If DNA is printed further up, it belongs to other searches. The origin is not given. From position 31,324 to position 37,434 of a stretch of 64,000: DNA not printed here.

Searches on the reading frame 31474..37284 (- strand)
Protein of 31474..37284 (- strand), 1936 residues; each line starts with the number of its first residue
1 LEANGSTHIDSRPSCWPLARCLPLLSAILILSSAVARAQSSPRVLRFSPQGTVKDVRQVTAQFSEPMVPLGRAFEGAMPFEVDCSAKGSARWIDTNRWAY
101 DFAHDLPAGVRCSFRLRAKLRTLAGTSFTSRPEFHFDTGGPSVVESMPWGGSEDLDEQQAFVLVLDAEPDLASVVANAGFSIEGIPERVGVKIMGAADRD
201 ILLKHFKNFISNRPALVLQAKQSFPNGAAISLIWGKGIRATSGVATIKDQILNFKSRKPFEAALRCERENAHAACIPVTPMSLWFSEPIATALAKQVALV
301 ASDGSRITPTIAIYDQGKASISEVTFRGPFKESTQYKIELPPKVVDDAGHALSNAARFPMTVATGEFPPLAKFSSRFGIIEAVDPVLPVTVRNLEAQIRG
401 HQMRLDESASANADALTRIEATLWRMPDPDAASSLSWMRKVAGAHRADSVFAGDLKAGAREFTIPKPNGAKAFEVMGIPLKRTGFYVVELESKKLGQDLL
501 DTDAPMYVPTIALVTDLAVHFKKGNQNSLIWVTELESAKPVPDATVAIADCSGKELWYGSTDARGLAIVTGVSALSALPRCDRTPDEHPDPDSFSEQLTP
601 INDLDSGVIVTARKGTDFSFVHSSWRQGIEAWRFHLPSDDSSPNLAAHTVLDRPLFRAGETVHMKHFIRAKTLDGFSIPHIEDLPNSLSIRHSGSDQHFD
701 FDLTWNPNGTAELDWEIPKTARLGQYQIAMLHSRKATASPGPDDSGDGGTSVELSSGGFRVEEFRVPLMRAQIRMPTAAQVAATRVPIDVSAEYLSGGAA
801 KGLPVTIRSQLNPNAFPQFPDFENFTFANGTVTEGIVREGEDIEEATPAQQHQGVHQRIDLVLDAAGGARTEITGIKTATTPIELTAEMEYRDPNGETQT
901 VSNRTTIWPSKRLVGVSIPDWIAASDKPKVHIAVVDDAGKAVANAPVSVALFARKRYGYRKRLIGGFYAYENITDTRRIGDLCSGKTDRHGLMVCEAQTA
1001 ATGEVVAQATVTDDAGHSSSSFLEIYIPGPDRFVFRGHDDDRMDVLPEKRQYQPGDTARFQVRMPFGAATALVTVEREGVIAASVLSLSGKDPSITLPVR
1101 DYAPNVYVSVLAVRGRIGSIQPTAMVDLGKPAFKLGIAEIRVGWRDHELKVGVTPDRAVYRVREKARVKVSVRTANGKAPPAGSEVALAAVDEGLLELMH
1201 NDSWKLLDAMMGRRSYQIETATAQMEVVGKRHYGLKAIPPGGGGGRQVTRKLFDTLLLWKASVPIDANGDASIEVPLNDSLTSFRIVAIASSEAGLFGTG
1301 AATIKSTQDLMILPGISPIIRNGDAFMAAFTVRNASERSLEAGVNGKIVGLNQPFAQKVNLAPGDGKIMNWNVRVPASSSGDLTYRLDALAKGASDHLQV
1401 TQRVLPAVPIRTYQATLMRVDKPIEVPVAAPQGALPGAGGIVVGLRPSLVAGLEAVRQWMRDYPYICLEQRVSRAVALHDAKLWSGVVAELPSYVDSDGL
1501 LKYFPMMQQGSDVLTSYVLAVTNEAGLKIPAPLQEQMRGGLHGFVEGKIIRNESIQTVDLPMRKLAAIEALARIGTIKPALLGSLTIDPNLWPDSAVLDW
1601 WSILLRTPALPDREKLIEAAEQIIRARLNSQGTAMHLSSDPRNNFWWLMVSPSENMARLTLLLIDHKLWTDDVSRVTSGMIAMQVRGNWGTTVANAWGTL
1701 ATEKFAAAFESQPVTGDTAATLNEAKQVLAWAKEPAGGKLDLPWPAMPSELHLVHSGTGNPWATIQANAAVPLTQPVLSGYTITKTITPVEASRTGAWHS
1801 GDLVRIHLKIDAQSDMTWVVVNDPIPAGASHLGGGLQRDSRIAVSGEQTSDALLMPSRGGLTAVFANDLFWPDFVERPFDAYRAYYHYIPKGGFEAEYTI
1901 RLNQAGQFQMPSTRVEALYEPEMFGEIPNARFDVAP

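Call 12: search_protein_families(library=pfam, proteins=[window:31474-37284:-])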
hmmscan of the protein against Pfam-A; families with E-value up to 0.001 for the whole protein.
window:31474-37284:- (1936 aa): 7 families
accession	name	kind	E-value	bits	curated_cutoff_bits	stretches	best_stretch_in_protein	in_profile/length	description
PF11974.14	bMG3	-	6.5e-25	87.5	34.9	1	514-639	1-101/103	Bacterial alpha-2-macroglobulin MG3 domain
PF17973.7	bMG10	-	6e-22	78.7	26.2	1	1780-1922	1-131/131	Bacterial Alpha-2-macroglobulin MG10 domain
PF01835.25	MG2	-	3.4e-21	75.8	32.8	1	647-732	2-82/96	MG2 domain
PF07703.20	A2M_BRD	-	3.8e-20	73.1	22.7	1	1044-1198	2-140/140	Alpha-2-macroglobulin bait region domain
PF00207.28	A2M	-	1.3e-09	38.2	21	1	1258-1344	3-90/92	Alpha-2-macroglobulin family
PF13205.12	Big_5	-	1.1e-08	36.2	23.6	1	277-355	20-98/105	Bacterial Ig-like domain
PF17972.7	bMG5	-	0.00065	20.5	26.5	0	772-896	6-114/127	Bacterial Alpha-2-macroglobulin MG5 domain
